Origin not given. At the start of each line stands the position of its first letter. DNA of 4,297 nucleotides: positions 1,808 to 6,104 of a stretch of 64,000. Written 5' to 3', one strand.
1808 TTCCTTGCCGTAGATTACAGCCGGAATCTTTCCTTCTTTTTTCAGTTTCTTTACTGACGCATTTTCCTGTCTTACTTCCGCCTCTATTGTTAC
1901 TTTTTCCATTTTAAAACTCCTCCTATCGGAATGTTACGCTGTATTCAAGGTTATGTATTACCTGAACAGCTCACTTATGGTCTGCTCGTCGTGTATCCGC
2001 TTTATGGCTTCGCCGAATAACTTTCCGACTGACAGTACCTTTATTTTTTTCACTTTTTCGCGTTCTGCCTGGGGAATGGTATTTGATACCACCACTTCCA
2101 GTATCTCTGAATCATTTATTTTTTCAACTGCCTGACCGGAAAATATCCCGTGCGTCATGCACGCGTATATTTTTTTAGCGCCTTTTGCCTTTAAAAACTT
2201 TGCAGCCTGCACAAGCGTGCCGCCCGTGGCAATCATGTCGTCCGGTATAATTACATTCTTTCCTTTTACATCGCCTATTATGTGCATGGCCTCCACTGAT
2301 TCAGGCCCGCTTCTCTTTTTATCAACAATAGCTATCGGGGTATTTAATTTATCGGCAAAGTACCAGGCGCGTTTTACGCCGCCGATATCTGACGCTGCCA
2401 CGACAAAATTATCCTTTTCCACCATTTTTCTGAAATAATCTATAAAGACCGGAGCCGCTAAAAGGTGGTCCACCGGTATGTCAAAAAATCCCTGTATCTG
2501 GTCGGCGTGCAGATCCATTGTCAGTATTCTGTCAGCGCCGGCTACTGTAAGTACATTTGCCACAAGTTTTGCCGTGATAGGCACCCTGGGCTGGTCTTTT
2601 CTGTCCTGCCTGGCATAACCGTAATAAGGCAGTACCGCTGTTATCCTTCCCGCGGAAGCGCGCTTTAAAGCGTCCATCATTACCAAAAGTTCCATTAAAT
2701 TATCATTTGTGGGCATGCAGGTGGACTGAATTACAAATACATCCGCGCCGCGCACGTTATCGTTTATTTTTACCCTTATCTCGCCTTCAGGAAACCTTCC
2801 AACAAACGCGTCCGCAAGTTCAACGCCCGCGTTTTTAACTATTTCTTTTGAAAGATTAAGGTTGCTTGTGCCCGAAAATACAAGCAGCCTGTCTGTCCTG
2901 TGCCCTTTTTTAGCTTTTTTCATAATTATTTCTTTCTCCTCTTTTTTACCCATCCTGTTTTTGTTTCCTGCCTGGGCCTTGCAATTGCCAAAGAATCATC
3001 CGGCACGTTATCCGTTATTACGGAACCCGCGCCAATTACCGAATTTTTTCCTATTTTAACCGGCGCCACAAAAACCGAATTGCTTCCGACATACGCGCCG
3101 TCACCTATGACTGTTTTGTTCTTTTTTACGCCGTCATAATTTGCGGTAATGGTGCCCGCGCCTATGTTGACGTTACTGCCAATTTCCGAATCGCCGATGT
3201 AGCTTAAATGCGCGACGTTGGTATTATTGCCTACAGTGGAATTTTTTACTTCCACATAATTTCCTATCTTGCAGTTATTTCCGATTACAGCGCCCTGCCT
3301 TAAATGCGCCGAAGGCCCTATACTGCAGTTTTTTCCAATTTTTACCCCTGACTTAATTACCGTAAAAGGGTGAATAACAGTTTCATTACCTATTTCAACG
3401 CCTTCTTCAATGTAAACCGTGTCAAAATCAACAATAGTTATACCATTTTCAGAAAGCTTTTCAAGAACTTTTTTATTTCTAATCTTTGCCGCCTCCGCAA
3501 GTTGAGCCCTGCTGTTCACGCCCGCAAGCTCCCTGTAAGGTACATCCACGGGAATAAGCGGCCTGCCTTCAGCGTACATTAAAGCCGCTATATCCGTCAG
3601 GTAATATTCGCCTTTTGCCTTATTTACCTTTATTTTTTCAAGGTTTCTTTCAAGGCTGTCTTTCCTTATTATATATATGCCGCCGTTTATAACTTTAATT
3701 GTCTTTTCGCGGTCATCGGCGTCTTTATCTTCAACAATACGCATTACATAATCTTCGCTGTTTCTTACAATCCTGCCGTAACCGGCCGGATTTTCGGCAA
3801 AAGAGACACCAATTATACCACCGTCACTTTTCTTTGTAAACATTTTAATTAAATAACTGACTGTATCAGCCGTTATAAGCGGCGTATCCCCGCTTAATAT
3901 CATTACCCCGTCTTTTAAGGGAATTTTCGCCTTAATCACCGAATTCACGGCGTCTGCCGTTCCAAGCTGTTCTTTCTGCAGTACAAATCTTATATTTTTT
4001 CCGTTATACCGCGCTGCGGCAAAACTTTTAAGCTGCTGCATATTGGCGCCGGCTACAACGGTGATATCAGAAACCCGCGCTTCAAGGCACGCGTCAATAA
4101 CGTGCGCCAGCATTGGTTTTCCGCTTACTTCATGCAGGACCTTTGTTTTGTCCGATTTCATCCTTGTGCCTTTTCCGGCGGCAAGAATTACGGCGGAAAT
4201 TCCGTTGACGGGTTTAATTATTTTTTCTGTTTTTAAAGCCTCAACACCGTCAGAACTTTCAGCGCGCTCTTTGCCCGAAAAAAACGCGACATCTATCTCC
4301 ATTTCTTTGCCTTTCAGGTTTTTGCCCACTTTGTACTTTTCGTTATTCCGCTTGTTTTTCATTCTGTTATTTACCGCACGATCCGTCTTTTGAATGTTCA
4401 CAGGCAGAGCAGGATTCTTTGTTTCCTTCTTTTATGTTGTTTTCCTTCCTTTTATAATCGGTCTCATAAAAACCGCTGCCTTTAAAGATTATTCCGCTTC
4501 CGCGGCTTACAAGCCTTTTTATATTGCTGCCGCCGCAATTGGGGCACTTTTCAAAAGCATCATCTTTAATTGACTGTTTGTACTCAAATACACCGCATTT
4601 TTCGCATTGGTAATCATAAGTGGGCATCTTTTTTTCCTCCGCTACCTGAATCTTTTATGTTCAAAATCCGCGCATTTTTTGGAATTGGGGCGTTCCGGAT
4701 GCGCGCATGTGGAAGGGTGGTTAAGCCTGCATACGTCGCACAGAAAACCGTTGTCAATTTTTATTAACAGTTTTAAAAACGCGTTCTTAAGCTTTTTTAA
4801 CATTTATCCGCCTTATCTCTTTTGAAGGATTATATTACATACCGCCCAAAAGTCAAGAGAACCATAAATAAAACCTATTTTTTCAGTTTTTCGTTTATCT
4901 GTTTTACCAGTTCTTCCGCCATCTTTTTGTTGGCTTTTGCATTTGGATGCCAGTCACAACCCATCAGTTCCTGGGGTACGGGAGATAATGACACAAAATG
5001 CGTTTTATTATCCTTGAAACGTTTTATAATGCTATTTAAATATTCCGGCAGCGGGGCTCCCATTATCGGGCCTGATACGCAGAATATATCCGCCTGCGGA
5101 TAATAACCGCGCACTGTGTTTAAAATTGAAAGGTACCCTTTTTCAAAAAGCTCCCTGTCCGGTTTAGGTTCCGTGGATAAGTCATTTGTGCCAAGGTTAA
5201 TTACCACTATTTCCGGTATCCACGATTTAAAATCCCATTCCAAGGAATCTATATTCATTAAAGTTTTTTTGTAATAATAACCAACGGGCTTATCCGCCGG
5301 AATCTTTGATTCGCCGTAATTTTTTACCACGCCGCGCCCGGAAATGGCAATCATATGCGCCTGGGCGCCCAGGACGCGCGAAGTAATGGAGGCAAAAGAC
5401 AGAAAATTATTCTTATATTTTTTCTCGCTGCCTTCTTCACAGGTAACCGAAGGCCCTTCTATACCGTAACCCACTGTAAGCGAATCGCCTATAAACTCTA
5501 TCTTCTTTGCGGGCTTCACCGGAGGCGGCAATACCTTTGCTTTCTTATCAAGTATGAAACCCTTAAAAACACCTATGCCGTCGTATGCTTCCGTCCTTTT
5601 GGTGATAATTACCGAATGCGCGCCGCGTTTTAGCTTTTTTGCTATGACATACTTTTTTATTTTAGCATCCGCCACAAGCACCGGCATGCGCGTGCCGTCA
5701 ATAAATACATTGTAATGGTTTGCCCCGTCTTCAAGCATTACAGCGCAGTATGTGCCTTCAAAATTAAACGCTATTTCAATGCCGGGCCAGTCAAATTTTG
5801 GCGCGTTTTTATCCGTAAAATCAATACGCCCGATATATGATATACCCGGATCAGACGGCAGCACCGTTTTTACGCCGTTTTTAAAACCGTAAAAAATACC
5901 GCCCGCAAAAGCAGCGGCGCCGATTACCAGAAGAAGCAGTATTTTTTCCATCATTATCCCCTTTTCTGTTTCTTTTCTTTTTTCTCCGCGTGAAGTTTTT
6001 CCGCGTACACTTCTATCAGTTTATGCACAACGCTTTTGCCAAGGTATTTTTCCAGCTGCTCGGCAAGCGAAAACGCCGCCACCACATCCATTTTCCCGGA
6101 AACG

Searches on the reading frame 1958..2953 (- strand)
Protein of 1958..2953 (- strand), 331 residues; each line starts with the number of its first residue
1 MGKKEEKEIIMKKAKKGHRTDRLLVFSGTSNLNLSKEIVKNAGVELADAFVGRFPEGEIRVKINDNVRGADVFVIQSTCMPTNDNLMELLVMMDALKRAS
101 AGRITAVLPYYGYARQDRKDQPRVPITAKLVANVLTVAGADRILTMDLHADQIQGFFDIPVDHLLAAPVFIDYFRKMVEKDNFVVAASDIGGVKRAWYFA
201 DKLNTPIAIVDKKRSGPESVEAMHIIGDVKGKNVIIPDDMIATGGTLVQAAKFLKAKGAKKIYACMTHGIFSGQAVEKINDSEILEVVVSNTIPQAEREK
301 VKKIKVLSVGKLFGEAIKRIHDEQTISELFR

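Call 73: search_protein_families(library=ncbifam, proteins=[window:1958-2953:-], max_evalue=1e-15)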
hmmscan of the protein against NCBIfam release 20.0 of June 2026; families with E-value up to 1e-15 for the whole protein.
window:1958-2953:- (331 aa): 11 families
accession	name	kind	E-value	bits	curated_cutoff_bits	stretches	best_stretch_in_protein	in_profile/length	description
NF002320.0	PRK01259.1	subfamily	4.9e-137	456.5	297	1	21-331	5-315/316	ribose-phosphate diphosphokinase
TIGR01251.1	ribP_PPkin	subfamily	1.6e-121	405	113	1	25-331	3-309/309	ribose-phosphate diphosphokinase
NF002758.0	PRK02812.1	equivalog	5.1e-121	403.8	518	1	12-331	11-330/330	ribose-phosphate pyrophosphokinase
NF002618.0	PRK02269.1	equivalog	9.6e-116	386.9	460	1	22-330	5-316/321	ribose-phosphate diphosphokinase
NF003428.0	PRK04923.1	equivalog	2.5e-107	358.7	536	1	21-330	5-317/319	ribose-phosphate diphosphokinase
NF002844.0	PRK03092.1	equivalog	6.7e-107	357.5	438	1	15-330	4-322/326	ribose-phosphate diphosphokinase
NF002686.0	PRK02458.1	equivalog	1.1e-101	340.5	506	1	20-331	7-317/323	ribose-phosphate diphosphokinase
NF001815.0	PRK00553.1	equivalog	5.7e-94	314.9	484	1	23-330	10-321/332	ribose-phosphate pyrophosphokinase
NF002095.0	PRK00934.1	equivalog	2.4e-69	233.7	296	1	25-297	3-271/287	ribose-phosphate diphosphokinase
NF005299.0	PRK06827.1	subfamily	2.5e-50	171.3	327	1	49-330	58-368/383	phosphoribosylpyrophosphate synthetase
NF005537.0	PRK07199.1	subfamily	3.7e-43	147.7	322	1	29-296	9-276/301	ribose-phosphate diphosphokinase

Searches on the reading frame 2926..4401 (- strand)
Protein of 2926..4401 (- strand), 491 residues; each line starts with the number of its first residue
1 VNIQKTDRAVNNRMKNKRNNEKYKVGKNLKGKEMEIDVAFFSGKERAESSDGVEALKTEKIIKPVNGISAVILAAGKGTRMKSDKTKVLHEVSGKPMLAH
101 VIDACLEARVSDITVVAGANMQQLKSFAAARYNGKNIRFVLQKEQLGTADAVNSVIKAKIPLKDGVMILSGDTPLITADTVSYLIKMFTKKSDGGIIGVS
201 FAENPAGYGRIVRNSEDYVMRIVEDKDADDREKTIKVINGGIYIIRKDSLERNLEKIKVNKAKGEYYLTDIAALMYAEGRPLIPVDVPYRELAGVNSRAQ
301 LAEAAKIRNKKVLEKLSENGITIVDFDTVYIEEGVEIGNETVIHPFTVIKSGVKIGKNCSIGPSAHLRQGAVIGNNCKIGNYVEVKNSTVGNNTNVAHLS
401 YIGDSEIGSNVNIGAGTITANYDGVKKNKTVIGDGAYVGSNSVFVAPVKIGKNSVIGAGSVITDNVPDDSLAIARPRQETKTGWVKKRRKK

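Call 73: search_protein_families(library=ncbifam, proteins=[window:2926-4401:-], max_evalue=1e-15)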
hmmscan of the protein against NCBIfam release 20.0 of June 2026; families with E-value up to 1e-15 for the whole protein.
window:2926-4401:- (491 aa): 21 families
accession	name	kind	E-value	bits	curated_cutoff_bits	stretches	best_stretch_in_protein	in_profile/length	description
TIGR01173.1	glmU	equivalog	2.4e-144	481.5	366.85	2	69-363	2-291/452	bifunctional UDP-N-acetylglucosamine diphosphorylase/glucosamine-1-phosphate N-acetyltransferase GlmU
NF010934.1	PRK14354.1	equivalog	3.5e-140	467.5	450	2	70-362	2-290/447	bifunctional UDP-N-acetylglucosamine diphosphorylase/glucosamine-1-phosphate N-acetyltransferase GlmU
NF010937.0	PRK14357.1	equivalog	3.2e-133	444.9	658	2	70-366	3-287/448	bifunctional UDP-N-acetylglucosamine diphosphorylase/glucosamine-1-phosphate N-acetyltransferase GlmU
NF010933.0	PRK14353.1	equivalog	9.2e-132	439.9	505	1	68-490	6-441/453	bifunctional UDP-N-acetylglucosamine diphosphorylase/glucosamine-1-phosphate N-acetyltransferase GlmU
NF010935.0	PRK14355.1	equivalog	4e-131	437.8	718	2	66-361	2-295/459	bifunctional UDP-N-acetylglucosamine diphosphorylase/glucosamine-1-phosphate N-acetyltransferase GlmU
NF010932.0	PRK14352.1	equivalog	1.2e-126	423.3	611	2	68-364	7-303/488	bifunctional UDP-N-acetylglucosamine diphosphorylase/glucosamine-1-phosphate N-acetyltransferase GlmU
NF010940.0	PRK14360.1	equivalog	5.4e-122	407.6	602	2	69-364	3-292/452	bifunctional UDP-N-acetylglucosamine diphosphorylase/glucosamine-1-phosphate N-acetyltransferase GlmU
NF006986.0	PRK09451.1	equivalog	1.4e-110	370.2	725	2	67-327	5-258/456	bifunctional UDP-N-acetylglucosamine diphosphorylase/glucosamine-1-phosphate N-acetyltransferase GlmU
NF010936.0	PRK14356.1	equivalog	2.6e-108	362.9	666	2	336-481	306-450/456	bifunctional UDP-N-acetylglucosamine diphosphorylase/glucosamine-1-phosphate N-acetyltransferase GlmU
NF010939.0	PRK14359.1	equivalog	1.4e-99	333.7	592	1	68-487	3-425/430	bifunctional UDP-N-acetylglucosamine diphosphorylase/glucosamine-1-phosphate N-acetyltransferase GlmU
NF010938.0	PRK14358.1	equivalog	8.1e-90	301.7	500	2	68-351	8-287/481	bifunctional N-acetylglucosamine-1-phosphate uridyltransferase/glucosamine-1-phosphate acetyltransferase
TIGR03992.1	Arch_glmU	subfamily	2.4e-67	227.5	292.1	1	69-462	2-393/393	bifunctional sugar-1-phosphate nucleotidylyltransferase/acetyltransferase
NF041173.1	Sug_nt_acttase_Thmprot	equivalog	3.7e-51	174.3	600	1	69-422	2-336/405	bifunctional sugar-1-phosphate nucleotidylyltransferase/acetyltransferase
TIGR01208.1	rmlA_long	equivalog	2.7e-24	85.7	320.25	1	70-417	2-335/353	glucose-1-phosphate thymidylyltransferase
NF041313.1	UDPGP_AglF_Halo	equivalog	2.9e-23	82.5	400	1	69-285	2-212/234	UTP--glucose-1-phosphate uridylyltransferase AglF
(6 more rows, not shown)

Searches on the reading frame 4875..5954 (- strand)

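Call 73: search_protein_families(library=ncbifam, proteins=[window:4875-5954:-], max_evalue=1e-15)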
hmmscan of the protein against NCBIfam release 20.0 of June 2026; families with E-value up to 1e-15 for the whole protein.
window:4875-5954:- (359 aa): 1 family
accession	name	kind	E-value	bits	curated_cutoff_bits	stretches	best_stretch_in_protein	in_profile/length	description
NF042969.1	AcxyGlmanDactase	equivalog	2.2e-44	151.7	500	1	35-355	2-319/323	bifunctional acetylxylan esterase/glucomannan deacetylase AxeC2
